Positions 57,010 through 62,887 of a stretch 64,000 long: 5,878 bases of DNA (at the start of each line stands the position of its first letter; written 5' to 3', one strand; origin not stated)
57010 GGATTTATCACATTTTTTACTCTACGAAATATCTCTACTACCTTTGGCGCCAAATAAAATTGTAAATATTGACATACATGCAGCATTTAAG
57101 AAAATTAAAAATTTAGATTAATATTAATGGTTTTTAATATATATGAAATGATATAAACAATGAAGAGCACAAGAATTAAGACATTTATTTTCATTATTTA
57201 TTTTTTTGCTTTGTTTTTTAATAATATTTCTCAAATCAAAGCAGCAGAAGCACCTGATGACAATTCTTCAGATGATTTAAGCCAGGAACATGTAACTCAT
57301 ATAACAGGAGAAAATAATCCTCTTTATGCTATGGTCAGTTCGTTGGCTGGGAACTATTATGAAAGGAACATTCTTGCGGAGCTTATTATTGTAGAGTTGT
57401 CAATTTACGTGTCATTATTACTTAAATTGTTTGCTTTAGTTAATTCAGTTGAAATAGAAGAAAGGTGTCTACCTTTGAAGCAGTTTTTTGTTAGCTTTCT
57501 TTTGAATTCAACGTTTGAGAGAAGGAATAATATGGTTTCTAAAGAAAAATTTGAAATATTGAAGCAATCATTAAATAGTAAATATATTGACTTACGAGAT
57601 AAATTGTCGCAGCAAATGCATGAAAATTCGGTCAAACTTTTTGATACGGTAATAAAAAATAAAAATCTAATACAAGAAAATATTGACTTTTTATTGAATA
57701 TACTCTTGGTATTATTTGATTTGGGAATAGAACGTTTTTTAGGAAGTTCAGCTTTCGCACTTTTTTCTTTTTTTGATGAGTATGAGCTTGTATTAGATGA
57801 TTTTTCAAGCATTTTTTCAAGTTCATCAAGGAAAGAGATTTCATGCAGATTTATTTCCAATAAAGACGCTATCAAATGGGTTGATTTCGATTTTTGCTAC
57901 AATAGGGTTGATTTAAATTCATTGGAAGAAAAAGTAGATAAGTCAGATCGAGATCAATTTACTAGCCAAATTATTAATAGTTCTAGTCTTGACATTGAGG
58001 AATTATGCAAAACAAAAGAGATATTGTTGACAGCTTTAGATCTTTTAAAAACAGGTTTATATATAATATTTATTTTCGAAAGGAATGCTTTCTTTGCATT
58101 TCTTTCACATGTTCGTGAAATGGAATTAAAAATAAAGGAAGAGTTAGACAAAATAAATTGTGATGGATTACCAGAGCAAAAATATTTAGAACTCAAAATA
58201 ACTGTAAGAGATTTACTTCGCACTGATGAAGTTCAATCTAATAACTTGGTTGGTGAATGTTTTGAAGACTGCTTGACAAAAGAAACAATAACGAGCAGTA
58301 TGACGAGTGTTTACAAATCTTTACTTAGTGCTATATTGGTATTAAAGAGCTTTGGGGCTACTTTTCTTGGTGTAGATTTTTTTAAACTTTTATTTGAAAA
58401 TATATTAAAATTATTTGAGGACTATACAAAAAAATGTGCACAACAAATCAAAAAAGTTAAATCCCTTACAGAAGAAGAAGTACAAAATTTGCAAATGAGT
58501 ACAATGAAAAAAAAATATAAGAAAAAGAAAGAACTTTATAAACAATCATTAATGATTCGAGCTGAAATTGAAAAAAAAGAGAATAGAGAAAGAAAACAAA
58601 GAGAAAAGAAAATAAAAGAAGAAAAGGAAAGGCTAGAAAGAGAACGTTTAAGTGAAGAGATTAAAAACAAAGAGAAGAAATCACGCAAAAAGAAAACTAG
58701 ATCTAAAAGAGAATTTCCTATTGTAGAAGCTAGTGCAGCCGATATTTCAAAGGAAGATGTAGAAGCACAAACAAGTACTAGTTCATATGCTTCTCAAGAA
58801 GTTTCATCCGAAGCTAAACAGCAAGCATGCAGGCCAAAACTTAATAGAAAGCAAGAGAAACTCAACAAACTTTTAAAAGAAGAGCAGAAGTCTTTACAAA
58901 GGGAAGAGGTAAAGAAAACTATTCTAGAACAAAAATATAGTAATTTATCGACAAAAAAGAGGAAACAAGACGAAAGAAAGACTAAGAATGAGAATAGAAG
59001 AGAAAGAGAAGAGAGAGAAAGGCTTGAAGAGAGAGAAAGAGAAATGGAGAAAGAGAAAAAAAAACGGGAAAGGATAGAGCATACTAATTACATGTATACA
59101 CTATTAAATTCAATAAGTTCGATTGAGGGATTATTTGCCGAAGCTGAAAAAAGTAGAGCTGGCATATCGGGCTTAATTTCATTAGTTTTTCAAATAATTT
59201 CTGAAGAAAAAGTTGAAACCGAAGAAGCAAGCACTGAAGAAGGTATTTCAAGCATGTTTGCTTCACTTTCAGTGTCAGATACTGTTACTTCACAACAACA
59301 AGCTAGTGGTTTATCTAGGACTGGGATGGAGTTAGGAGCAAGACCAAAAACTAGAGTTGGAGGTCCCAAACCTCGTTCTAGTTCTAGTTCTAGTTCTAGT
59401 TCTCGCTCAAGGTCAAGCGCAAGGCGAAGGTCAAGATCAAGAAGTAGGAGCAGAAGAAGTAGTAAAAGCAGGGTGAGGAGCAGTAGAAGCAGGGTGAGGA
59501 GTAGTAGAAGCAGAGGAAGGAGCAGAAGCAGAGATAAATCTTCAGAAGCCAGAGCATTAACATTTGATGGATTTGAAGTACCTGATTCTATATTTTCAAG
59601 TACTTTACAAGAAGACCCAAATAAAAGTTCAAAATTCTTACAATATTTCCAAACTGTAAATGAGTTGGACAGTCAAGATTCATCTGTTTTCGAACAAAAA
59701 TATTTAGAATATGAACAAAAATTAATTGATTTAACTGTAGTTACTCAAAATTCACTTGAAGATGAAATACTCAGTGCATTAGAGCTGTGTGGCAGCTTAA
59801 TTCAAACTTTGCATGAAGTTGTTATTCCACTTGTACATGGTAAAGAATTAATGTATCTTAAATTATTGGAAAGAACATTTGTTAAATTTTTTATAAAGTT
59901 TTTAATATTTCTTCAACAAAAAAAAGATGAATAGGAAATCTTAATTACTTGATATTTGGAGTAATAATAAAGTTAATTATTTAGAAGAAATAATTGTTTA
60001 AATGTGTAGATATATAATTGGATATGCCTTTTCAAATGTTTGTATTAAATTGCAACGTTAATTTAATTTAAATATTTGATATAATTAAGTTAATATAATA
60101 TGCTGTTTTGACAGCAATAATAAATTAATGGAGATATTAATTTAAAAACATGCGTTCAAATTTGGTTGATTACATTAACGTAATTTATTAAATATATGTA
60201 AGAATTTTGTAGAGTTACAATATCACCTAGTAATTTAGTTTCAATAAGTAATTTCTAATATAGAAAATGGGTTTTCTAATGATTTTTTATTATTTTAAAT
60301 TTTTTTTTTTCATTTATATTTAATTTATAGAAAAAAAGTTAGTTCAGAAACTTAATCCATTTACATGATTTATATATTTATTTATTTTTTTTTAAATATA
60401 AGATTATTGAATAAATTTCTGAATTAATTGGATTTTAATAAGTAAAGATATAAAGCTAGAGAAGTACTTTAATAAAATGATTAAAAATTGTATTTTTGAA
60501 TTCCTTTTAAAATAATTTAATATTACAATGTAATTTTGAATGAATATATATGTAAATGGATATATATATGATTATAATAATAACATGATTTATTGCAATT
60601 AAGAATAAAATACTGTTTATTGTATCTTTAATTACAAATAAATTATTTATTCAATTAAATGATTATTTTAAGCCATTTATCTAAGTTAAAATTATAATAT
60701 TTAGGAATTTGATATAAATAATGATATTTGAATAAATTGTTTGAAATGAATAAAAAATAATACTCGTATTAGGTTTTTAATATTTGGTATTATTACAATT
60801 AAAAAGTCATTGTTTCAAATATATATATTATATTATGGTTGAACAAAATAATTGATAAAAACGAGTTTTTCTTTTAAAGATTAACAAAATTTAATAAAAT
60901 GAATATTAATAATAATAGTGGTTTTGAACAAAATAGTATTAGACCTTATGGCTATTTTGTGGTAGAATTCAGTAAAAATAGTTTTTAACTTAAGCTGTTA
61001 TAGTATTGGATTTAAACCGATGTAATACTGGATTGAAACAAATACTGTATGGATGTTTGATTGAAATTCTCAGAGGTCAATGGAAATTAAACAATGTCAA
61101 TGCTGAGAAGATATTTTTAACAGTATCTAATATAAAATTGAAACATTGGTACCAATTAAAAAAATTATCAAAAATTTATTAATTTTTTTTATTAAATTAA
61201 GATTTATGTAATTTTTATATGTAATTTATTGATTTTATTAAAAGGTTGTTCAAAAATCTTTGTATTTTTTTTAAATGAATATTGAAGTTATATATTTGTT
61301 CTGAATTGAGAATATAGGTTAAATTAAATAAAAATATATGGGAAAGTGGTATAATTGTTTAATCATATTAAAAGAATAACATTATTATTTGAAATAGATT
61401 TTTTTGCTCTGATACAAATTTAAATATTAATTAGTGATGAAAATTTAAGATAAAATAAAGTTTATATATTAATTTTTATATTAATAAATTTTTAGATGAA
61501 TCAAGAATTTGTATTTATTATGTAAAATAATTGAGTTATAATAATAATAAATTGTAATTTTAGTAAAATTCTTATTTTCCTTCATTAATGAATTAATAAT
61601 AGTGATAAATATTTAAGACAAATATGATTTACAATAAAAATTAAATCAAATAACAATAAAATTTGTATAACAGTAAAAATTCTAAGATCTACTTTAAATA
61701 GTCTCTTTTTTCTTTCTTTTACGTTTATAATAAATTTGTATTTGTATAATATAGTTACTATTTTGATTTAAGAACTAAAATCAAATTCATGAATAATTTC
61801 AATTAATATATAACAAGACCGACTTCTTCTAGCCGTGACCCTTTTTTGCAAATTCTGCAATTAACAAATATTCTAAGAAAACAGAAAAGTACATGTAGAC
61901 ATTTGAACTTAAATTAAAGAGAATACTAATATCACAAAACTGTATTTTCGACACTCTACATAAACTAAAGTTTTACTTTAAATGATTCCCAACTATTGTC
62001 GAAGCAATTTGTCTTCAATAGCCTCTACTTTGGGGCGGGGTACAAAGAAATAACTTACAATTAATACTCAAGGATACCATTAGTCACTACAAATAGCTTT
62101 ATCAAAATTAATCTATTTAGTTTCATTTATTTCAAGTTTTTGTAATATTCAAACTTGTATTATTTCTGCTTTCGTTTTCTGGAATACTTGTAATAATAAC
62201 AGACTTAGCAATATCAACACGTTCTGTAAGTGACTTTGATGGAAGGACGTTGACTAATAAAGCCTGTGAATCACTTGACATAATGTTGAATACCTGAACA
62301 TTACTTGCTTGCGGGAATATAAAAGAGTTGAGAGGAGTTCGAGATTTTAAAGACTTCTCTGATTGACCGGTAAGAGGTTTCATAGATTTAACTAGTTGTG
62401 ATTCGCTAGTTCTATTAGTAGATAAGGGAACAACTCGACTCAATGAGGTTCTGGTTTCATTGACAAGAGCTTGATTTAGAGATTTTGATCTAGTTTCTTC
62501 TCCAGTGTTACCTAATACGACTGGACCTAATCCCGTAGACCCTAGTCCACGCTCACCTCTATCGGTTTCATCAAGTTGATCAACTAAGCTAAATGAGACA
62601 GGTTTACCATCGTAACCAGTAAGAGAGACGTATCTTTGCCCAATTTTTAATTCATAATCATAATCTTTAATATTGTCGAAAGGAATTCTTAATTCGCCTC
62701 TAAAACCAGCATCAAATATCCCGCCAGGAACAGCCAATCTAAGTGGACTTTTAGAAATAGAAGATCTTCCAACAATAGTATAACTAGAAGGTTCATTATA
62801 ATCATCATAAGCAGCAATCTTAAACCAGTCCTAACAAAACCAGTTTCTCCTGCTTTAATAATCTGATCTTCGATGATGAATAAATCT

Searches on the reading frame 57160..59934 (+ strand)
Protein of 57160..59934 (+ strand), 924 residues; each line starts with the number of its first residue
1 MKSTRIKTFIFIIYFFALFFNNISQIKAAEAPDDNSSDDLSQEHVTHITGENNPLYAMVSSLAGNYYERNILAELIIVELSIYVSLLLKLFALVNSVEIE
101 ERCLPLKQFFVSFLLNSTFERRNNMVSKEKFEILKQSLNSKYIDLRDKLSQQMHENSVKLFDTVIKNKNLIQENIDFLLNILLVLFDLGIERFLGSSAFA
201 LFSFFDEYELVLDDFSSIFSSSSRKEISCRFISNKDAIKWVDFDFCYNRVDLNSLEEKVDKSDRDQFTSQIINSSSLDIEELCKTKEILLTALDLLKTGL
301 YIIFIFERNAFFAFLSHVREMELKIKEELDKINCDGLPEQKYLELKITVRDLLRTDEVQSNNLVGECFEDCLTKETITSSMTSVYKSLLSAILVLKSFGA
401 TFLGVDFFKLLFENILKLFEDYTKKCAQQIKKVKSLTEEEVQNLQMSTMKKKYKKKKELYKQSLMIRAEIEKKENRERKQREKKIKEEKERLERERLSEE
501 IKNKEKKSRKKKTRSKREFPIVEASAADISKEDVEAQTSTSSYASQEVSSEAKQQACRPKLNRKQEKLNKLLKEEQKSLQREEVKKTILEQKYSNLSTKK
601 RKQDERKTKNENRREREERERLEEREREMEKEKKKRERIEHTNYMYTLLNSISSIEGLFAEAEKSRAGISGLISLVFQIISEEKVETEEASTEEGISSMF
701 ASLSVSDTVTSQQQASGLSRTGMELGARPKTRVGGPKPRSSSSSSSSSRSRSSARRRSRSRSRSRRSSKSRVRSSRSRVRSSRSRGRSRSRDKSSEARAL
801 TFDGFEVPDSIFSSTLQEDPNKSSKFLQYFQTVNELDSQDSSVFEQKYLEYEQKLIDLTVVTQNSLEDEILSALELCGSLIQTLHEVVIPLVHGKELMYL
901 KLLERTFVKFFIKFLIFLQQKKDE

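Call 9: search_protein_families(library=pfam, proteins=[window:57160-59934:+], max_evalue=0.01)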
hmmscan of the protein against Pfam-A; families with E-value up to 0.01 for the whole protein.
window:57160-59934:+ (924 aa): 1 family
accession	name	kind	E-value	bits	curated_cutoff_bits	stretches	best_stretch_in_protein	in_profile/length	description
PF06495.16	Transformer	-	0.0021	18.6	26.7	1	727-812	47-126/182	Fruit fly transformer protein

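Call 10: find_encoding_contigs(protein=window:57160-59934:+, flank=10000, max_places=10)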
Protein window:57160-59934:+ (924 aa): 1 contig read that carries it; 1 place shown.
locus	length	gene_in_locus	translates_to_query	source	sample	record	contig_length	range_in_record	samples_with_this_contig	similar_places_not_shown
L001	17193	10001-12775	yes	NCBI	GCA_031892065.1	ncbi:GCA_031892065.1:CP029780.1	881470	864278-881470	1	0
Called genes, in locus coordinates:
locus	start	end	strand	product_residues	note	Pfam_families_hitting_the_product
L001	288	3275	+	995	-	-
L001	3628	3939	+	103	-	-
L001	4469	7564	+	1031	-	-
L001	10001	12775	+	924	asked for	-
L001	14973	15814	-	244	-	PF00692:dUTPase (weak)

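Call 14: list_cluster_members(proteins=[window:57160-59934:+, window:51628-54723:+, window:47447-50434:+, window:50787-51098:+])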
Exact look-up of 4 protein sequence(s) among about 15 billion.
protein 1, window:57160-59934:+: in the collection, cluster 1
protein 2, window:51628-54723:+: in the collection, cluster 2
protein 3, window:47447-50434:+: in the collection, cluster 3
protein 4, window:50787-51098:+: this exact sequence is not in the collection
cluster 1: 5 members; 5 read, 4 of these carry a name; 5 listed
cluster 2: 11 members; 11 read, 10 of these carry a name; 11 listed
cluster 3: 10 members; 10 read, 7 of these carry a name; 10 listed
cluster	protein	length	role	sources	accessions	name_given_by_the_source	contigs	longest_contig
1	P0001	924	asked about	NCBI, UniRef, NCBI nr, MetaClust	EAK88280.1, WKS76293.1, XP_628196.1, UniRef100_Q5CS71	signal peptide, possible 4-5x transmembrane domain, SKSR family paralog, telomeric gene ... | Signal peptide, possible 4-5x transmembrane domain, SKSR family paralog, telomeric ... | status=active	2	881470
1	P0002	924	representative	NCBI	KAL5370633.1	hypothetical protein CPHLJ_1g3850 [Cryptosporidium parvum]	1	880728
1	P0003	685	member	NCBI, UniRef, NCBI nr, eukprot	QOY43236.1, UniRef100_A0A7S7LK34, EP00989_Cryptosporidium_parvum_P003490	putative Secreted Protein (SKSR gene family) [Cryptosporidium parvum] | Uncharacterized protein n=1 Tax=Cryptosporidium parvum TaxID=5807 RepID=A0A7S7LK34_CRYPV | QOY43236.1 hypothetical protein CPATCC_000003 [Cryptosporidium parvum]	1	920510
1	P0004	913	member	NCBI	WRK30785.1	putative Secreted Protein (SKSR gene family), partial [Cryptosporidium parvum]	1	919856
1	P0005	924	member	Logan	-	-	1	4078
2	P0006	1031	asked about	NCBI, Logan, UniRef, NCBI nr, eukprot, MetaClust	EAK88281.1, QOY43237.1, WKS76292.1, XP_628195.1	insulinase-like peptidase, telomeric gene [Cryptosporidium parvum Iowa II] | Insulinase-like peptidase, telomeric protein n=2 Tax=Cryptosporidium parvum TaxID=5807 ... | QOY43237.1 hypothetical protein CPATCC_000005 [Cryptosporidium parvum]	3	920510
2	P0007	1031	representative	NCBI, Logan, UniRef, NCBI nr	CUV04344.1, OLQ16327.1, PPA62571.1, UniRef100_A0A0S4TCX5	unnamed protein product [Cryptosporidium hominis] | Uncharacterized protein n=1 Tax=Cryptosporidium hominis TaxID=237895 ... | hypothetical protein ChTU502y2012_376g0015 [Cryptosporidium hominis]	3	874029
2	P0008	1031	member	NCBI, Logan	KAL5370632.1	insulinase-like peptidase [Cryptosporidium parvum]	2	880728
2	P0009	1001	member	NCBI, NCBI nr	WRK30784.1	Insulinase-like peptidase/telomeric protein [Cryptosporidium parvum]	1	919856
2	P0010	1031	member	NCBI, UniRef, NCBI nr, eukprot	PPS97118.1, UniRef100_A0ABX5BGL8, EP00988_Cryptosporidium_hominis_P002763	Insulinase-like peptidase/telomeric protein [Cryptosporidium hominis] | Insulinase-like peptidase/telomeric protein n=1 Tax=Cryptosporidium hominis TaxID=237895 ... | PPS97118.1 Insulinase-like peptidase/telomeric protein [Cryptosporidium hominis]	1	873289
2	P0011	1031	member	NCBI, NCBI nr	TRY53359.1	Insulinase-like peptidase/telomeric protein [Cryptosporidium tyzzeri]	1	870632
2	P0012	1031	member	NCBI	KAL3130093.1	insulinase-like peptidase [Cryptosporidium hominis]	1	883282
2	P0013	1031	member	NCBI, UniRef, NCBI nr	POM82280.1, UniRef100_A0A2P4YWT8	hypothetical protein CmeUKMEL1_01605 [Cryptosporidium meleagridis] | Uncharacterized protein n=1 Tax=Cryptosporidium meleagridis TaxID=93969 ...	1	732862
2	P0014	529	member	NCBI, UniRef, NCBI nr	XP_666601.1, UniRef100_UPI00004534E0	hypothetical protein [Cryptosporidium hominis TU502] | hypothetical protein n=1 Tax=Cryptosporidium hominis (strain TU502) TaxID=353151 ...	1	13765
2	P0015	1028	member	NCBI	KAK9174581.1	Insulinase-like peptidase/telomeric protein, partial [Cryptosporidium meleagridis]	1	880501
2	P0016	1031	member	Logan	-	-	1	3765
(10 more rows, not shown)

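Call 17: find_encoding_contigs(protein=P0011, flank=10000, max_places=3)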
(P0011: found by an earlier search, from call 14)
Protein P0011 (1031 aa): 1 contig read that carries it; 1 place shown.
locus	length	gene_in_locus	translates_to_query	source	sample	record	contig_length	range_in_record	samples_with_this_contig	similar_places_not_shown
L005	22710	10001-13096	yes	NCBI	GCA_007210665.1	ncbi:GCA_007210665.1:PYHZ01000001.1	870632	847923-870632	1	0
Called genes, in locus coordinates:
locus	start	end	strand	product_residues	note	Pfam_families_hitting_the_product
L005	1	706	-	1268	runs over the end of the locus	-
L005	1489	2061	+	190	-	-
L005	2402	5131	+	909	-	-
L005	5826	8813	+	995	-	-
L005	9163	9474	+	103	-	-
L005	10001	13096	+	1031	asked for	-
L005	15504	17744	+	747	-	-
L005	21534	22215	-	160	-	-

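Call 18: find_encoding_contigs(protein=P0015, flank=10000, max_places=3)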
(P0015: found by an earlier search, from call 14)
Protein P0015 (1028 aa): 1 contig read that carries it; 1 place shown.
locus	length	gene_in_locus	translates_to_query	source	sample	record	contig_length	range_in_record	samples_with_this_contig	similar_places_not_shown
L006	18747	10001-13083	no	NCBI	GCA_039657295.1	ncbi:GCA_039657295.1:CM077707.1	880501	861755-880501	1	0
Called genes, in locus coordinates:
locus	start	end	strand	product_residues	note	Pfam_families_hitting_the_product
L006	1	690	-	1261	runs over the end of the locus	-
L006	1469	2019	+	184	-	-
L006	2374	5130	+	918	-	-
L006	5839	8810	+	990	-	-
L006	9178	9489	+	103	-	-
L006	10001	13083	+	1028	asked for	-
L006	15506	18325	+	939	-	-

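Call 19: find_encoding_contigs(protein=P0012, flank=10000, max_places=3)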
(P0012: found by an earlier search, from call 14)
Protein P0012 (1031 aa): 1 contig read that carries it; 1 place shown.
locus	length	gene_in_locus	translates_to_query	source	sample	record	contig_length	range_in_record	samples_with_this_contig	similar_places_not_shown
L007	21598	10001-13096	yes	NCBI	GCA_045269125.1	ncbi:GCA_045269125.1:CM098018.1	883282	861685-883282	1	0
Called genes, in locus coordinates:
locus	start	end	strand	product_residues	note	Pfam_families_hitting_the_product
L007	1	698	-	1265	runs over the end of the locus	-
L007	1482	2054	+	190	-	-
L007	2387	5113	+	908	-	-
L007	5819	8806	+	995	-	-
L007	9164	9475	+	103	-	-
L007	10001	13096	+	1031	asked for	-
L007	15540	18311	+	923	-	-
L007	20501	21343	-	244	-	PF00692:dUTPase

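Call 37: find_encoding_contigs(protein=P0005, flank=10000, max_places=10)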
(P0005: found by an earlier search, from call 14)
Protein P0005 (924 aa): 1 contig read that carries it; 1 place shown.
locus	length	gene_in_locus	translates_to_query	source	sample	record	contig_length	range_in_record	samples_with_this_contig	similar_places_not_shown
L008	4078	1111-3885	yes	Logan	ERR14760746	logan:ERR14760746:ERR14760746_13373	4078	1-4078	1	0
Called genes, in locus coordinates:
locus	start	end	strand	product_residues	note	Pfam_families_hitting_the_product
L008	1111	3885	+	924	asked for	-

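Call 38: find_encoding_contigs(protein=P0016, flank=10000, max_places=10)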
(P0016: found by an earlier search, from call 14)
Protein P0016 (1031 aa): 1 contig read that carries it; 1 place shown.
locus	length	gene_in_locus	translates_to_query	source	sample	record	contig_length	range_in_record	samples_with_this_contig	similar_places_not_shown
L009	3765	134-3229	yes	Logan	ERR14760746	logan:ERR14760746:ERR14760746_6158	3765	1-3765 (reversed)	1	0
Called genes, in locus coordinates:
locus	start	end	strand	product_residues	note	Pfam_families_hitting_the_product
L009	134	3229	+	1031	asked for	-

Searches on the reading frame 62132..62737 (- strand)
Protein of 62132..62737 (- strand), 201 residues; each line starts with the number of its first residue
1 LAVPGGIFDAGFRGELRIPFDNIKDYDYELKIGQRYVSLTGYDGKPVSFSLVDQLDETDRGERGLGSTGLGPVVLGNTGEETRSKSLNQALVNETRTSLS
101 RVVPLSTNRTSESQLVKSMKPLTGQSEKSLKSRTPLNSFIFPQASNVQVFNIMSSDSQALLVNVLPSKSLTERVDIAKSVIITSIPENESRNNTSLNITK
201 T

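Call 9: search_protein_families(library=pfam, proteins=[window:62132-62737:-], max_evalue=0.01)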
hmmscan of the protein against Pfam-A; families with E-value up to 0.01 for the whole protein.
window:62132-62737:- (201 aa): 1 family
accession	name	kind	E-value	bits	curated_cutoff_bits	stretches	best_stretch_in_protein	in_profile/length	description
PF00692.24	dUTPase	-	4.7e-05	23.6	22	1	3-69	63-129/129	dUTPase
